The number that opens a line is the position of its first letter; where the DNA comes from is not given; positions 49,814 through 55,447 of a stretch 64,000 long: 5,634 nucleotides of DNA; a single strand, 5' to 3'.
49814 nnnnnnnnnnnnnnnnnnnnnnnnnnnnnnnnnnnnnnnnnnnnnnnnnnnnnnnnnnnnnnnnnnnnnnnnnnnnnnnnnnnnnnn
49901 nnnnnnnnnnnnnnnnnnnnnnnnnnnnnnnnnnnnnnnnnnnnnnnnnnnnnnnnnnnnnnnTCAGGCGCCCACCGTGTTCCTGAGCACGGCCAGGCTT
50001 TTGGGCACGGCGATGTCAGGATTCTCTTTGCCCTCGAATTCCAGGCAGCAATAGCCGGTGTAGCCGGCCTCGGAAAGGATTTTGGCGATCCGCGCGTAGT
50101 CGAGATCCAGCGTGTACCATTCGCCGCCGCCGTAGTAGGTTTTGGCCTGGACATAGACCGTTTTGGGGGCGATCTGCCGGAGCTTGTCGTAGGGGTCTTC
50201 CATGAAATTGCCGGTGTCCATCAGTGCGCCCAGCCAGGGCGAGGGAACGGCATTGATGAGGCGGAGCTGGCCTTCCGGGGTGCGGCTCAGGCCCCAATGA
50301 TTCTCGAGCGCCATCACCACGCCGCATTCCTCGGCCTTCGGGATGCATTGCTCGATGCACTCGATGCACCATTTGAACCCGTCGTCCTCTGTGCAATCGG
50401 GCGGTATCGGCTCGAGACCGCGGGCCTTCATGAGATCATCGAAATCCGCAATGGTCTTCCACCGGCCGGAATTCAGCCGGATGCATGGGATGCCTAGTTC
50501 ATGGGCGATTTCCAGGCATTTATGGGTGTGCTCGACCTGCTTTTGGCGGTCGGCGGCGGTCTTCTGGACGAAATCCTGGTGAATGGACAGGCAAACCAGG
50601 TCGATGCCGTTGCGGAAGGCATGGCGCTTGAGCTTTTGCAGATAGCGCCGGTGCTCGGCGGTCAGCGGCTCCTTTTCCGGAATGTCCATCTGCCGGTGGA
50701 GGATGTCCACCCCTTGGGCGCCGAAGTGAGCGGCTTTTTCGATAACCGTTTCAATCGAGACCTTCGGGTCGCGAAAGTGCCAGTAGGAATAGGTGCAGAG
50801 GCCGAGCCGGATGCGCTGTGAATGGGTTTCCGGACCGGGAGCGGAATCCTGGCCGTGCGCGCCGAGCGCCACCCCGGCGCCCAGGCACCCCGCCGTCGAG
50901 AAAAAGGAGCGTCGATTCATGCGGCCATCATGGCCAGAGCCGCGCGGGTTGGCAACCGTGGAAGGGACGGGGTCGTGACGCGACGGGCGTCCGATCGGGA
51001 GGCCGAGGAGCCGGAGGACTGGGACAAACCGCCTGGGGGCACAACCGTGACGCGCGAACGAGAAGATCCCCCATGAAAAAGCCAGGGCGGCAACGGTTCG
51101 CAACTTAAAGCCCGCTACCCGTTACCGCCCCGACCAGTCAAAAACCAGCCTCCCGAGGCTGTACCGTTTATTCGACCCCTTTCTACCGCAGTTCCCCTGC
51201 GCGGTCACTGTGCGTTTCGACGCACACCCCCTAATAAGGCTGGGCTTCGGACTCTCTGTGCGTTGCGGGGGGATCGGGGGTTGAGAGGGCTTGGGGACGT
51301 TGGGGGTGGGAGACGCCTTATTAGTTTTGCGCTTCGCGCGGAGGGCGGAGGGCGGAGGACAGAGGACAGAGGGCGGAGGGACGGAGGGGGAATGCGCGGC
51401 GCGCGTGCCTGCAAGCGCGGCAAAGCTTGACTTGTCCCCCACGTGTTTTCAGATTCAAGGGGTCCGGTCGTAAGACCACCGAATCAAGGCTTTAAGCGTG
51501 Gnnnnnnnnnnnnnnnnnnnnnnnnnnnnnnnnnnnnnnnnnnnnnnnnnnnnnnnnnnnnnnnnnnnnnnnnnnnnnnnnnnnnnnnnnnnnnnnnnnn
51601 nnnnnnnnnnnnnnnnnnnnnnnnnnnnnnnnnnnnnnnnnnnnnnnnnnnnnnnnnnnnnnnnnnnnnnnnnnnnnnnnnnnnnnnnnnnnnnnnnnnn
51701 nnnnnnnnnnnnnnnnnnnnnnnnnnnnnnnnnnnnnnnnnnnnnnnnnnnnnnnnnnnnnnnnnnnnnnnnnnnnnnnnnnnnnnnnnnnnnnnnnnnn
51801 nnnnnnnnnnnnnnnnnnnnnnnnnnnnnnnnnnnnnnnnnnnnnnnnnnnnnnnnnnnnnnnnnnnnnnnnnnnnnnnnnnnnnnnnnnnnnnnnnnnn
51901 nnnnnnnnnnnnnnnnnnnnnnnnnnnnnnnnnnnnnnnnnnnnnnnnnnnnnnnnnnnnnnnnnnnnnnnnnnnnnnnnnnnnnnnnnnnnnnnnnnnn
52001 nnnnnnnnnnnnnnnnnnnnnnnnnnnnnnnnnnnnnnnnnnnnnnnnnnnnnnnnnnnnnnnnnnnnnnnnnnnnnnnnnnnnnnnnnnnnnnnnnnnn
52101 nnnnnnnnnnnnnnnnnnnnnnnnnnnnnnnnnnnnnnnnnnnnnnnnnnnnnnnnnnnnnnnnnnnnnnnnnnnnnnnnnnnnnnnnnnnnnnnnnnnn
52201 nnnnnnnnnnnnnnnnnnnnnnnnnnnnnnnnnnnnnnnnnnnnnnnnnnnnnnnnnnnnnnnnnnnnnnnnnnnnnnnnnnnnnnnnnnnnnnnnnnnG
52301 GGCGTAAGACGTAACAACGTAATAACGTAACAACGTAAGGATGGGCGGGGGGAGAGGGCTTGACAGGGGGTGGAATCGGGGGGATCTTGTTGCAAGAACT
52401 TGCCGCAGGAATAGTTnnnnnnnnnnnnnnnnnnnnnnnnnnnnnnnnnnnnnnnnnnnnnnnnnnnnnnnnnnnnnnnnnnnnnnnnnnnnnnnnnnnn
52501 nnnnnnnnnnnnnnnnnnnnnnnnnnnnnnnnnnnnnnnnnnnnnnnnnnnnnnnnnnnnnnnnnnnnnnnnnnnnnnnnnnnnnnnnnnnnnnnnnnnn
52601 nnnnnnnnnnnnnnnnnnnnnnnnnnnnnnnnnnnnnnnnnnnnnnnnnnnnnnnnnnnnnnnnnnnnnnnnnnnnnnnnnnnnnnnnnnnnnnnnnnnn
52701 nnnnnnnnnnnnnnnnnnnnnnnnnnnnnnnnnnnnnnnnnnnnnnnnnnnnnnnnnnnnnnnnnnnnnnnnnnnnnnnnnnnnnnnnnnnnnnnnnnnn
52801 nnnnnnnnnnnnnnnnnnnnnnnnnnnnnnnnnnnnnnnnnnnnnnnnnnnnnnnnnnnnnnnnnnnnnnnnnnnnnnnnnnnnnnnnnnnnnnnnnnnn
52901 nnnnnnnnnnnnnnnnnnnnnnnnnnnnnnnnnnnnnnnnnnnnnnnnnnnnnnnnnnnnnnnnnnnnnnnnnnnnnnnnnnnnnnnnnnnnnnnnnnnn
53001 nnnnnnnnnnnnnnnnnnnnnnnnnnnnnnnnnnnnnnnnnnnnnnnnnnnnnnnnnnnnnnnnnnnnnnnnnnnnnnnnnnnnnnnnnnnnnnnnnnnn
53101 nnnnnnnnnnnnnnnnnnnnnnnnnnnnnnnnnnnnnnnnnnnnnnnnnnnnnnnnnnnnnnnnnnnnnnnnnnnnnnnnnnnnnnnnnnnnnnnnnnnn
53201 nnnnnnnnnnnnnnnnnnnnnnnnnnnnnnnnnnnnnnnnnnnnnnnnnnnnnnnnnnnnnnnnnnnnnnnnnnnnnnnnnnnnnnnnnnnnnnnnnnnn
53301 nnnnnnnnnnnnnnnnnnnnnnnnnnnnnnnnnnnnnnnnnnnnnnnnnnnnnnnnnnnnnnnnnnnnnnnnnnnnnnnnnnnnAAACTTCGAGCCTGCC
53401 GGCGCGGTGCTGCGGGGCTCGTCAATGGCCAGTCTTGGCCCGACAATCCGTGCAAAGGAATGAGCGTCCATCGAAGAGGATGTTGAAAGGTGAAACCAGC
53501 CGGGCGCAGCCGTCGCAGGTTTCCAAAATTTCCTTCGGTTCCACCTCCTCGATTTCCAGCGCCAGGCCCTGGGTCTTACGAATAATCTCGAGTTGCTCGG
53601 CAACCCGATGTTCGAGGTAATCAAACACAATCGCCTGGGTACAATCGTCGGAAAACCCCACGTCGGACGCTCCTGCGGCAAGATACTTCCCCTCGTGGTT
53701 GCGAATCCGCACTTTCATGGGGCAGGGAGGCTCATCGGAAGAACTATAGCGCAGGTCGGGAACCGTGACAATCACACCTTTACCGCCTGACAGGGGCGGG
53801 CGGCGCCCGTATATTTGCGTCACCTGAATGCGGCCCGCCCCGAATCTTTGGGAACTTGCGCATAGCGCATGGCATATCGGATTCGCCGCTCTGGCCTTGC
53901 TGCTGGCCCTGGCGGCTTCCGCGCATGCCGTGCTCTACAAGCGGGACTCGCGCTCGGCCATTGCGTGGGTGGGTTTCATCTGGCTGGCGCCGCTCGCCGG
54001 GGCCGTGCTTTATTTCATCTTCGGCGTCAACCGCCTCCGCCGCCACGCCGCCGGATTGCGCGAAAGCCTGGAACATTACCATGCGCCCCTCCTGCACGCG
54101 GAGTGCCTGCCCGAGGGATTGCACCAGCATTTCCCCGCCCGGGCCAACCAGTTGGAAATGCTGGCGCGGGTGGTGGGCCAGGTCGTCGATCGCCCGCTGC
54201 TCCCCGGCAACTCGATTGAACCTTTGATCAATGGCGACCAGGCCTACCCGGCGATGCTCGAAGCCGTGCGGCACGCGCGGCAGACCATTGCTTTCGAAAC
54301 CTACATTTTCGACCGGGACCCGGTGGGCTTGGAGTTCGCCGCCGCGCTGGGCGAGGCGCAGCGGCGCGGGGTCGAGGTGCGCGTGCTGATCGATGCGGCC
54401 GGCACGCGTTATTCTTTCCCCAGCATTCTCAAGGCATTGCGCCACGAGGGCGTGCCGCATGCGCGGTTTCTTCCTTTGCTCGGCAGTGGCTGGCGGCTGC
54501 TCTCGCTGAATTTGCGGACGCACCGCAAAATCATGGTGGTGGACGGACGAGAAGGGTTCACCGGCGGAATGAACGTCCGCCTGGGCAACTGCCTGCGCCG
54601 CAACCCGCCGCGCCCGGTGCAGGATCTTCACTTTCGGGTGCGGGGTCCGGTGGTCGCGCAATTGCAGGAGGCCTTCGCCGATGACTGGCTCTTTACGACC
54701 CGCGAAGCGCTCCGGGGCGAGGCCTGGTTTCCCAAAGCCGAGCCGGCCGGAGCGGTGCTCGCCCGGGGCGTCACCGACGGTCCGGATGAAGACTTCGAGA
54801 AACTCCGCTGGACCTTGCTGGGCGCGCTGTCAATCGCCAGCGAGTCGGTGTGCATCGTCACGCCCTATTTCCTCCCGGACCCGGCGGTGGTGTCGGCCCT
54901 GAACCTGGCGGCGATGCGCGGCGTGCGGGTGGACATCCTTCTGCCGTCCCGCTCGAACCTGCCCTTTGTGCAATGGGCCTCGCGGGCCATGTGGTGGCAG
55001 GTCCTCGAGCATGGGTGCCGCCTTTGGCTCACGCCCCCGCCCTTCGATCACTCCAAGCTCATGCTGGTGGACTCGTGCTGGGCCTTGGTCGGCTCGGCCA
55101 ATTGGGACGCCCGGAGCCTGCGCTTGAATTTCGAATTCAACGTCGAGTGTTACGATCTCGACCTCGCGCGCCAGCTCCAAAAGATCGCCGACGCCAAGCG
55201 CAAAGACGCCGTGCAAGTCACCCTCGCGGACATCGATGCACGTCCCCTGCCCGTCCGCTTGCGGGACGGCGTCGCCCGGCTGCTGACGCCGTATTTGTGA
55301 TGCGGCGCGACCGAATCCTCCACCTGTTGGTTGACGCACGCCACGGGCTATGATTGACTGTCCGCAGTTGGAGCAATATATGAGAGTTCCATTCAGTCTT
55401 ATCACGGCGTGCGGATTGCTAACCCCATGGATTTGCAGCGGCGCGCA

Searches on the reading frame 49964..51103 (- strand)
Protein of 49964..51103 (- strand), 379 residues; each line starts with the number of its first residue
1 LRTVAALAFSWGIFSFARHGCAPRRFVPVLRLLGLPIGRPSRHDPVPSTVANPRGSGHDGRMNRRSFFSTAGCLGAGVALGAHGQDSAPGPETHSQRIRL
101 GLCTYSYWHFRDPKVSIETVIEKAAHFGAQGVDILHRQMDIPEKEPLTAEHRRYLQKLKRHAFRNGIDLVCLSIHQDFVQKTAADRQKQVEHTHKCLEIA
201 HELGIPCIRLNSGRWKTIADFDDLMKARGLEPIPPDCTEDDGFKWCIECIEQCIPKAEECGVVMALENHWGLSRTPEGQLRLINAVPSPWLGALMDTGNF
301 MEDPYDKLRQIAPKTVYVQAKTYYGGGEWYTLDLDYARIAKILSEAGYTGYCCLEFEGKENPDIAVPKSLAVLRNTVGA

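Call 83: search_protein_families(library=pfam, proteins=[window:49964-51103:-], max_evalue=0.00001)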
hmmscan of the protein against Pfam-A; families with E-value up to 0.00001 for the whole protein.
window:49964-51103:- (379 aa): 1 family
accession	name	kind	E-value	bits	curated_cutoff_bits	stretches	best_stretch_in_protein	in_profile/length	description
PF01261.30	AP_endonuc_2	-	1.8e-32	113.4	31.1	1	121-375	1-248/249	Xylose isomerase-like TIM barrel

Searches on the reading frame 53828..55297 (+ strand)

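Call 83: search_protein_families(library=pfam, proteins=[window:53828-55297:+], max_evalue=0.00001)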
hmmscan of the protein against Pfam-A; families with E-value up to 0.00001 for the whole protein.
window:53828-55297:+ (490 aa): 3 families
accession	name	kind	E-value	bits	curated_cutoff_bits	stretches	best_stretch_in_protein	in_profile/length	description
PF13091.12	PLDc_2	-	2.5e-41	141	27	2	332-454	3-128/132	PLD-like domain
PF00614.28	PLDc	-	9.4e-11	41.7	21.9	0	407-430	5-28/28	Phospholipase D Active site motif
PF13396.11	PLDc_N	-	8.5e-08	32.5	23.3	1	26-66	2-41/42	Phospholipase_D-nuclease N-terminal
